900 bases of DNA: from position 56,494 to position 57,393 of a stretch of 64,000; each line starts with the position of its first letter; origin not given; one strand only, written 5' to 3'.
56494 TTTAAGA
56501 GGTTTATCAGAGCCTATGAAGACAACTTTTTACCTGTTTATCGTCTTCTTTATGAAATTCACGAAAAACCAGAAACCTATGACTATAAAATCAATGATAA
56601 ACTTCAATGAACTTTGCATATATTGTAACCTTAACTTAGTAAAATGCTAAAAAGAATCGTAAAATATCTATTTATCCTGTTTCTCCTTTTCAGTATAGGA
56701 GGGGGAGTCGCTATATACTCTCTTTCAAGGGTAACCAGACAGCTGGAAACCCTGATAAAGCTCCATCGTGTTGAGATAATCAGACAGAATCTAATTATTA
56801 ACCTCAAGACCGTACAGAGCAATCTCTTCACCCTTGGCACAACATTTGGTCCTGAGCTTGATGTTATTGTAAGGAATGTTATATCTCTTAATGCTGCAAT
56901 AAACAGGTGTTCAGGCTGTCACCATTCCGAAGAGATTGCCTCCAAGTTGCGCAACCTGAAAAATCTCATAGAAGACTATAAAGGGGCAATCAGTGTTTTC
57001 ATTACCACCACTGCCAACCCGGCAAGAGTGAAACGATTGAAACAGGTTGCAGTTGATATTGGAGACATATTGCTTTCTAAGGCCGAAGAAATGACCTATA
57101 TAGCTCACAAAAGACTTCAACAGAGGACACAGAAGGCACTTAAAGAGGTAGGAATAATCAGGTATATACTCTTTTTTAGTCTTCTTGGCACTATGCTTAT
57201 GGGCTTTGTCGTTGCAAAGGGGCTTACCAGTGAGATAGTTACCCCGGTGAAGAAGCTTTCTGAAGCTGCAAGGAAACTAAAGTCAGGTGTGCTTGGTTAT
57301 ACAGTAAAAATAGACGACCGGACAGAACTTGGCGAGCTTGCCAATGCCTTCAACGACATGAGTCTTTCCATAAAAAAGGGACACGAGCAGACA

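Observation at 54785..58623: Dedicated sensory module behind the conduit: two orphan binding proteins plus a kinase with a periplasmic CXXCH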

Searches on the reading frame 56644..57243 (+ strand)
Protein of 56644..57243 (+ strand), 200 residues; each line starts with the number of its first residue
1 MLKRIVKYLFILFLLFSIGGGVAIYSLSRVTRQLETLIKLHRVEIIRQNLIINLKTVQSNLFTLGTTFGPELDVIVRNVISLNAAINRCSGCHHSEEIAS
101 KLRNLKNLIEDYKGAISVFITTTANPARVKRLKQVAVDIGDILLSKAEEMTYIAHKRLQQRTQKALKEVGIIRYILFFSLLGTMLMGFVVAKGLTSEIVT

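Call 7: find_homologous_proteins(query=window:56644-57243:+, max_evalue=0.001)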
Query window:56644-57243:+ (200 aa): 2 proteins with E <= 0.001 among 853 candidates.
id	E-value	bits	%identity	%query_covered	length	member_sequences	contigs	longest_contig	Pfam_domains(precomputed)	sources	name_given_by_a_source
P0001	7.2e-54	200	54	82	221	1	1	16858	-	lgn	-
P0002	1.9e-40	157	56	69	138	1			-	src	-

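Call 10: find_encoding_contigs(protein=P0001, flank=10000)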
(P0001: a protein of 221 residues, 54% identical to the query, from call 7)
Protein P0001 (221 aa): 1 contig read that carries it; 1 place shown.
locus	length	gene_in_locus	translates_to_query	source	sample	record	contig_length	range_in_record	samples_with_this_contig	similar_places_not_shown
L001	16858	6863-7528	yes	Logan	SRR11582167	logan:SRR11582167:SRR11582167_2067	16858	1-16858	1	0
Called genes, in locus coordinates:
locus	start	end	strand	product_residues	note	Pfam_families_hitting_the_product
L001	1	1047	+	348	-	?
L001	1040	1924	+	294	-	PF01634:HisG, PF12974:Phosphonate-bd (weak), PF08029:HisG_C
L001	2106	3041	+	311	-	PF14522:Cytochrome_C7 (faint), PF14537:Cytochrom_c3_2 (faint), PF09699:Paired_CXXCH_1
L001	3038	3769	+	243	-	-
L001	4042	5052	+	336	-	PF11854:MtrB_PioB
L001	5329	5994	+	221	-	PF04392:ABC_sub_bind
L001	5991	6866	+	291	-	PF12974:Phosphonate-bd, PF09084:NMT1 (faint)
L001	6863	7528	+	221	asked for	-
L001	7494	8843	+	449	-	PF01590:GAF (weak), PF13185:GAF_2, PF13492:GAF_3 (weak), PF00512:HisKA, PF02518:HATPase_c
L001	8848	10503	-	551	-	PF00753:Lactamase_B, PF12706:Lactamase_B_2, PF22505:RNase_J_b_CASP, PF07521:RMMBL, PF17770:RNase_J_C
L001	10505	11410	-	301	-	PF02729:OTCace_N, PF00185:OTCace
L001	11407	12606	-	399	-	PF00202:Aminotran_3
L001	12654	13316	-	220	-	PF00881:Nitroreductase, PF14512:TM1586_NiRdase (faint)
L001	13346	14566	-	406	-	PF01306:LacY_symp (weak), PF07690:MFS_1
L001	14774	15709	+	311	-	PF02541:Ppx-GppA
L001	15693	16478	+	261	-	PF02775:TPP_enzyme_C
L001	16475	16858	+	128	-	?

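Call 13: search_protein_families(library=pfam, proteins=[P0001], max_evalue=10)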
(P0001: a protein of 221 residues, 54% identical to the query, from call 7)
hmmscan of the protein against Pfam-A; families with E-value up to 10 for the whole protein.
P0001 (221 aa): 2 families
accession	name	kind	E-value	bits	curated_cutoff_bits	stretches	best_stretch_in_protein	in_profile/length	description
PF08650.15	DASH_Dad4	-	0.18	12.3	29.8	1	74-126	15-68/71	DASH complex subunit Dad4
PF09526.16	DUF2387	-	0.22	12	25.9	1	84-111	28-57/72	Probable metal-binding protein (DUF2387)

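Call 14: search_solved_structures(query=window:56644-57243:+, max_evalue=10)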
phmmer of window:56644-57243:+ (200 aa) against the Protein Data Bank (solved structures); distinct sequences matched with E-value up to 10: 1.
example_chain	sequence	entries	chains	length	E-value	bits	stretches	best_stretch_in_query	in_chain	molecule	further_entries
7y9n_A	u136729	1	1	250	0.71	12.9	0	54-94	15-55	Spike protein S2',5HB-H2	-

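Call 15: search_protein_representatives(protein=window:56644-57243:+)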
Query: 200 residues. Proteins with E-value up to 0.001 (for the whole library): 264; up to 1e-10: 200; up to 1e-30: 50. The best 150 are listed.
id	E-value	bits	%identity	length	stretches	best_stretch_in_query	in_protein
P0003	3.2e-61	222.5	55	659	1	1-199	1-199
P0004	4.4e-56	205.8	51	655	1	1-197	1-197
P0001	2.3e-54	200.2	54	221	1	1-179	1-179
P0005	3.8e-52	193.0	48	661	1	1-198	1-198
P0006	1.0e-48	181.8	47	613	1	5-198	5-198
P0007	1.3e-43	165.2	45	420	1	2-195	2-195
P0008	2.0e-42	161.3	42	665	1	1-199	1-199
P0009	7.7e-42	159.4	42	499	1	2-191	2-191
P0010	5.1e-41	156.7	42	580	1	2-194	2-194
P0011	9.5e-41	155.8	43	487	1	1-196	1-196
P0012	4.6e-40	153.6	45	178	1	1-170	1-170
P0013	1.4e-39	152.0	43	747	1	2-193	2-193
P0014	2.2e-39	151.4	42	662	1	1-198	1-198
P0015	3.2e-39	150.8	42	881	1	3-191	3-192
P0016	2.8e-37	144.5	39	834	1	2-195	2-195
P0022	2.2e-35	138.3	37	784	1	2-198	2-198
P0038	4.4e-32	127.6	35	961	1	3-198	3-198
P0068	1.6e-26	109.5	32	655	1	3-195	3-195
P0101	3.7e-22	95.3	28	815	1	3-196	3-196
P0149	2.7e-16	76.2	26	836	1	1-190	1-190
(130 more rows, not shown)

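Call 22: find_encoding_contigs(protein=P0003, flank=8000, max_places=3)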
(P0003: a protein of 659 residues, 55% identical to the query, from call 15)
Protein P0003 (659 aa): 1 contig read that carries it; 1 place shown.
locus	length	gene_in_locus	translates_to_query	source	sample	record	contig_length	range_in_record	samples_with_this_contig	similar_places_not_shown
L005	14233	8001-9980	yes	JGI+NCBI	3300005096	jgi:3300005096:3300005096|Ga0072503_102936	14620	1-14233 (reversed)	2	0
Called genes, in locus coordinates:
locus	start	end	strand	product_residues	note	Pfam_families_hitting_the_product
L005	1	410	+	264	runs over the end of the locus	PF00202:Aminotran_3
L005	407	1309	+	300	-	PF02729:OTCace_N, PF00185:OTCace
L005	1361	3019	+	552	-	PF00753:Lactamase_B, PF12706:Lactamase_B_2, PF22505:RNase_J_b_CASP, PF07521:RMMBL, PF17770:RNase_J_C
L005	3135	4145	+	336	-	PF22113:Mtrc-MtrF_II-IV_dom (faint), PF22678:Cytochrom_c_NrfB-like (faint), PF14522:Cytochrome_C7 (faint), PF14537:Cytochrom_c3_2 (weak), PF09699:Paired_CXXCH_1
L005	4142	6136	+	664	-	PF11854:MtrB_PioB (faint)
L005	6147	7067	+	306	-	PF04392:ABC_sub_bind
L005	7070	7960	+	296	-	PF12974:Phosphonate-bd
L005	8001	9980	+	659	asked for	PF00672:HAMP, PF01590:GAF (faint), PF00512:HisKA, PF02518:HATPase_c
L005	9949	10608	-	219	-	PF02742:Fe_dep_repr_C, PF04023:FeoA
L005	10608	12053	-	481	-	PF01425:Amidase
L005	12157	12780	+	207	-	PF04307:YdjM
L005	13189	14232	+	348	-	PF01171:ATP_bind_3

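Call 23: find_encoding_contigs(protein=P0022, flank=8000, max_places=3)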
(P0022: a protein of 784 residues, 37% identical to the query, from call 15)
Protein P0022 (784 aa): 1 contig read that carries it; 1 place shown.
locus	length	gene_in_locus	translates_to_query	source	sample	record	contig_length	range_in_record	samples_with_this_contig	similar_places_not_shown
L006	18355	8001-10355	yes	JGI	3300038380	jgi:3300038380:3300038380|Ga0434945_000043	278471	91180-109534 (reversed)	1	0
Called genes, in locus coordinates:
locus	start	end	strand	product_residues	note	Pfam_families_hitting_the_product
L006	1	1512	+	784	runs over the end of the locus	PF01315:Ald_Xan_dh_C, PF02738:MoCoBD_1, PF20256:MoCoBD_2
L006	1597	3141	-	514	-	PF00501:AMP-binding, PF13193:AMP-binding_C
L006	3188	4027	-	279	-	PF12911:OppC_N, PF00528:BPD_transp_1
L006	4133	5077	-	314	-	PF19300:BPD_transp_1_N, PF00528:BPD_transp_1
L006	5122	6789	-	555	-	PF00496:SBP_bac_5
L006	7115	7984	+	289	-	PF12974:Phosphonate-bd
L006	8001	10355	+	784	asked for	PF00672:HAMP, PF00989:PAS, PF08448:PAS_4 (weak), PF13426:PAS_9, PF08447:PAS_3, PF00512:HisKA, PF02518:HATPase_c, PF00072:Response_reg, +1 more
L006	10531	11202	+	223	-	PF07758:DUF1614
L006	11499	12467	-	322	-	PF08240:ADH_N, PF00107:ADH_zinc_N, PF13602:ADH_zinc_N_2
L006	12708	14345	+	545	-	PF02776:TPP_enzyme_N, PF00205:TPP_enzyme_M, PF02775:TPP_enzyme_C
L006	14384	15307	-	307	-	PF02826:2-Hacid_dh_C (weak), PF03446:NAD_binding_2, PF03807:F420_oxidored, PF14833:NAD_binding_11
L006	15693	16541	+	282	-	PF04468:PSP1, PF28472:PSP1_3rd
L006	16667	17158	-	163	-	PF02082:Rrf2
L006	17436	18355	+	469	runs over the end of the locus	PF00140:Sigma70_r1_2, PF04542:Sigma70_r2, PF04539:Sigma70_r3, PF04545:Sigma70_r4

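Call 24: find_encoding_contigs(protein=P0038, flank=6000, max_places=2)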
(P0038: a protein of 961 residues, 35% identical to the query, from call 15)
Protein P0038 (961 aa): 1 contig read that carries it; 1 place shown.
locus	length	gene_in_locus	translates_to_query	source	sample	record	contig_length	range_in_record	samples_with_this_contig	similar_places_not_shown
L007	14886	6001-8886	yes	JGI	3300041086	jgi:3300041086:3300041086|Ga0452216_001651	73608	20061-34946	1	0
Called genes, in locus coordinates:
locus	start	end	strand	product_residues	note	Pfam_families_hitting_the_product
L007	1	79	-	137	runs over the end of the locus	-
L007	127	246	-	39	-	-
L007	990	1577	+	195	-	PF09335:VTT_dom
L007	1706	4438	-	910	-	PF01326:PPDK_N, PF00391:PEP-utilizers, PF02896:PEP-utilizers_C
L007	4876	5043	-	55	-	-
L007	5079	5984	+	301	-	PF12974:Phosphonate-bd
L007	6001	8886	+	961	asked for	PF00672:HAMP, PF00989:PAS (weak), PF13188:PAS_8 (faint), PF08448:PAS_4, PF13426:PAS_9, PF08447:PAS_3, PF00990:GGDEF, PF00563:EAL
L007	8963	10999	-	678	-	PF02092:tRNA_synt_2f, PF05746:DALR_1 (weak)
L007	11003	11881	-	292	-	PF02091:tRNA-synt_2e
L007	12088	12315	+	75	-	PF01106:NifU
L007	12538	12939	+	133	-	PF00115:COX1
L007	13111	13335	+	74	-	PF08984:DUF1858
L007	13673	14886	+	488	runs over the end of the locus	PF00158:Sigma54_activat, PF14532:Sigma54_activ_2, PF07724:AAA_2 (faint), PF07728:AAA_5 (weak), PF25601:AAA_lid_14, PF02954:HTH_8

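Call 25: find_encoding_contigs(protein=P0068, flank=6000, max_places=2)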
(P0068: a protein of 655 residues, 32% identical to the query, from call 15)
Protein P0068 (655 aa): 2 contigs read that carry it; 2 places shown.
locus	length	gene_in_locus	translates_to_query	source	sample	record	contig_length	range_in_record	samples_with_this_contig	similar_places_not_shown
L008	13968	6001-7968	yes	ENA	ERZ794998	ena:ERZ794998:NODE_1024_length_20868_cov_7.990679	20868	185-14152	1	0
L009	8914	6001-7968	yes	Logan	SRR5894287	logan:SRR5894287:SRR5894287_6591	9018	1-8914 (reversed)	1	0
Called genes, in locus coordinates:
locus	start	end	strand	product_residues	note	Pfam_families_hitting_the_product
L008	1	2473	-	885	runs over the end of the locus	?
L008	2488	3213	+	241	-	PF01169:GDT1, PF01925:TauE (faint), PF07690:MFS_1 (weak), PF01169:GDT1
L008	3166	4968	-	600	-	PF00664:ABC_membrane, PF00005:ABC_tran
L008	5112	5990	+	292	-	PF12974:Phosphonate-bd, PF09084:NMT1 (weak)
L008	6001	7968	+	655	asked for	PF00672:HAMP, PF00512:HisKA (weak), PF02518:HATPase_c, PF00072:Response_reg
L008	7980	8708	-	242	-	PF02535:Zip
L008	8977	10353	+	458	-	PF00483:NTP_transferase, PF01128:IspD (weak), PF12804:NTP_transf_3, PF25087:GMPPB_C (weak), PF00132:Hexapep, PF25084:LbH_EIF2B (weak), PF00132:Hexapep, PF14602:Hexapep_2, +1 more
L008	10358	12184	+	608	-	PF13522:GATase_6, PF13537:GATase_7, PF01380:SIS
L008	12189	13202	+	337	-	PF01073:3Beta_HSD, PF01370:Epimerase, PF02719:Polysacc_synt_2, PF04321:RmlD_sub_bind, PF05368:NmrA (faint), PF07993:NAD_binding_4 (faint), PF13460:NAD_binding_10 (weak), PF16363:GDP_Man_Dehyd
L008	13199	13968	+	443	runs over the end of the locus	PF03721:UDPG_MGDP_dh_N, PF00984:UDPG_MGDP_dh, PF03720:UDPG_MGDP_dh_C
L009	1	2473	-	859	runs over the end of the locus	?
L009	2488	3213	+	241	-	PF01169:GDT1, PF01925:TauE (faint), PF07690:MFS_1 (weak), PF01169:GDT1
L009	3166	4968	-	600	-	PF00664:ABC_membrane, PF00005:ABC_tran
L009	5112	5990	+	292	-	PF12974:Phosphonate-bd, PF09084:NMT1 (weak)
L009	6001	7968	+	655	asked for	PF00672:HAMP, PF00512:HisKA (weak), PF02518:HATPase_c, PF00072:Response_reg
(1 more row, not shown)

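Call 26: find_encoding_contigs(protein=P0101, flank=6000, max_places=2)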
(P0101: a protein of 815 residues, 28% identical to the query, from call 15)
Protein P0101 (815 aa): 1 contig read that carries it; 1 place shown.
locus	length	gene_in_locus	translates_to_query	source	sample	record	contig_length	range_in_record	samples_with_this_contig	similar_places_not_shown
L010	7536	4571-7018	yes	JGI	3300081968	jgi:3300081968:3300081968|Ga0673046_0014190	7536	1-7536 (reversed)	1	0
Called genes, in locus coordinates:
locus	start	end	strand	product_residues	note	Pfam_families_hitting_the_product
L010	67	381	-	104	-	-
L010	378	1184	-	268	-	PF02085:Cytochrom_CIII (weak), PF14522:Cytochrome_C7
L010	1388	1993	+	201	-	-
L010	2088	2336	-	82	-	-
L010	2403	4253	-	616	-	-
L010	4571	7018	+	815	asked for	PF00672:HAMP, PF11849:DUF3369 (weak), PF00512:HisKA, PF02518:HATPase_c, PF00072:Response_reg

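Call 27: find_encoding_contigs(protein=P0149, flank=6000, max_places=2)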
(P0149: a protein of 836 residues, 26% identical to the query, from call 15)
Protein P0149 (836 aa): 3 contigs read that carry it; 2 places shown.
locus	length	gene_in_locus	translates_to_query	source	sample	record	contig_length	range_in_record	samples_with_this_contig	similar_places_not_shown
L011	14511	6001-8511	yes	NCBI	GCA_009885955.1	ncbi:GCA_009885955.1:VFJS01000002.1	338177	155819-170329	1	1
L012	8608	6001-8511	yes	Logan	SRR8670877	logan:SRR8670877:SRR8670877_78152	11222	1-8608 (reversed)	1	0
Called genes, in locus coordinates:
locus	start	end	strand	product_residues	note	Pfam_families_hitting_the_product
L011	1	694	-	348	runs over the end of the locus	PF01118:Semialdhyde_dh, PF02774:Semialdhyde_dhC, PF22698:Semialdhyde_dhC_1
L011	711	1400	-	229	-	PF05148:Methyltransf_8 (faint), PF13489:Methyltransf_23, PF13649:Methyltransf_25, PF13847:Methyltransf_31, PF08241:Methyltransf_11, PF08242:Methyltransf_12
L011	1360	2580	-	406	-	PF02655:ATP-grasp_3 (weak), PF02786:CPSase_L_D2 (faint), PF13535:ATP-grasp_4, PF18603:LAL_C2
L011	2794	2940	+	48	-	PF04456:DUF503 (weak)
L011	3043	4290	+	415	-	PF16491:Peptidase_M48_N, PF01435:Peptidase_M48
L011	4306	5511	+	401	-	-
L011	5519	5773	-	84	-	-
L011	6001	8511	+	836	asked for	PF00672:HAMP (weak), PF13426:PAS_9, PF08447:PAS_3, PF00990:GGDEF, PF00563:EAL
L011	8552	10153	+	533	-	PF24521:Ank_KRIT1 (faint), PF12796:Ank_2, PF13606:Ank_3 (faint), PF13857:Ank_5 (weak), PF12796:Ank_2, PF13857:Ank_5, PF00023:Ank (weak), PF13637:Ank_4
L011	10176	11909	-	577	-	PF10101:DUF2339 (faint)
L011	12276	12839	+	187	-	PF01694:Rhomboid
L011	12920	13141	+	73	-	-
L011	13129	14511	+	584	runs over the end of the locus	PF02878:PGM_PMM_I, PF00408:PGM_PMM_IV (faint), PF02879:PGM_PMM_II, PF02880:PGM_PMM_III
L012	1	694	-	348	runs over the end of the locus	PF01118:Semialdhyde_dh, PF02774:Semialdhyde_dhC, PF22698:Semialdhyde_dhC_1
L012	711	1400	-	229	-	PF05148:Methyltransf_8 (faint), PF13489:Methyltransf_23, PF13649:Methyltransf_25, PF13847:Methyltransf_31, PF08241:Methyltransf_11, PF08242:Methyltransf_12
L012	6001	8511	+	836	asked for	PF00672:HAMP (weak), PF13426:PAS_9, PF08447:PAS_3, PF00990:GGDEF, PF00563:EAL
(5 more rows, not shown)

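Call 29: predict_structure(alignment_id=A1)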
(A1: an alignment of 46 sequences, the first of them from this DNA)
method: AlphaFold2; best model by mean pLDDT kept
length: 198 residues; sequences in the alignment: 46
mean_pLDDT: 91.2   pTM: 0.75
mean pLDDT of the five models: 91.2, 88.8, 88.3, 83.4, 83.2
residues with pLDDT >= 90: 150; 70-90: 48; 50-70: 0; < 50: 0
segments of 3 or more residues with pLDDT < 50: none
pLDDT, mean of each block of 10 residues (from residue 1): 88 91 92 93 92 94 82 90 91 86 95 94 89 95 95 93 94 91 91 85
secondary structure, 60 per line:
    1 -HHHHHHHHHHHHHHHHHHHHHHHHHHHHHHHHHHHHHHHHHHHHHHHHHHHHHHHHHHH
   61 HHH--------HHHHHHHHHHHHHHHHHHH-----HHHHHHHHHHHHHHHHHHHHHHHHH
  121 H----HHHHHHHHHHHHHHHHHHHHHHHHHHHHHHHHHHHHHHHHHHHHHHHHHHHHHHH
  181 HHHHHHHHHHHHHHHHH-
elements in order: H2-63 H72-90 H96-121 H126-197

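Call 36: fold_search(model_id=the predicted structure, library=pdb)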
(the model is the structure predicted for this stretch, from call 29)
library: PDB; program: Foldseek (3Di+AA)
matches with E <= 10: 1036; with E <= 0.001: 0
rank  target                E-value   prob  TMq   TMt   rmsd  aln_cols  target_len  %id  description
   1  6m97                  9.1e-03  1.00  0.41  0.40  13.6       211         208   13  Crystal structure of the high-affinity copper transporter Ctr1 (released 2019-04-03)
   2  6m98                  1.0e-02  1.00  0.38  0.37  12.6       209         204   13  Crystal structure of the high-affinity copper transporter Ctr1 in complex with Cu(I) (released 2019-04-03)
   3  4k0d_A                1.1e-02  1.00  0.58  0.77   3.0       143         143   14  Periplasmic sensor domain of sensor histidine kinase, Adeh_2942 (released 2013-06-12)
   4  4k0d_B                1.2e-02  1.00  0.59  0.77   2.9       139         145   13  Periplasmic sensor domain of sensor histidine kinase, Adeh_2942 (released 2013-06-12)
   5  8bsb_B                1.5e-02  1.00  0.53  0.63   4.3       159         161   14  Vc1313-LBD bound to D-lysine (released 2023-06-07)
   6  8bsa_B                1.7e-02  1.00  0.63  0.77   3.3       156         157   12  Vc1313-LBD bound to D-arginine (released 2023-06-07)
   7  8bsb_A                1.8e-02  1.00  0.63  0.77   3.4       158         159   11  Vc1313-LBD bound to D-lysine (released 2023-06-07)
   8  5jgp                  2.2e-02  1.00  0.42  0.38   7.6       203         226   11  Crystal structure of the nitrate/nitrite sensor NarQ fragment bound with iodide ions (released 2017-05-31)
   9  8bsa_A                2.4e-02  1.00  0.63  0.78   3.2       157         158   11  Vc1313-LBD bound to D-arginine (released 2023-06-07)
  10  6s37_A                2.5e-02  1.00  0.41  0.56   6.1       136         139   11  Ligand binding domain of the P. putida receptor PcaY_PP in complex with salicylic acid (released 2020-10-21)
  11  5xsj_L                2.8e-02  1.00  0.44  0.65   4.8       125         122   13  XylFII-LytSN complex (released 2017-08-02)
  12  5jef_A                2.9e-02  1.00  0.39  0.36  11.8       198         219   12  Fragment of nitrate/nitrite sensor histidine kinase NarQ (WT) in asymmetric holo state (released 2017-05-31)
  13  5xsd_L                3.1e-02  1.00  0.50  0.80   2.2       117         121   14  XylFII-LytSN complex mutant - D103A (released 2017-08-02)
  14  6s1a_A                3.1e-02  1.00  0.42  0.58   6.3       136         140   10  Ligand binding domain of the P. putida receptor PcaY_PP (released 2020-10-21)
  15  1f1m_A                3.8e-02  1.00  0.51  0.61   4.7       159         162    9  CRYSTAL STRUCTURE OF OUTER SURFACE PROTEIN C (OSPC) (released 2001-04-04)
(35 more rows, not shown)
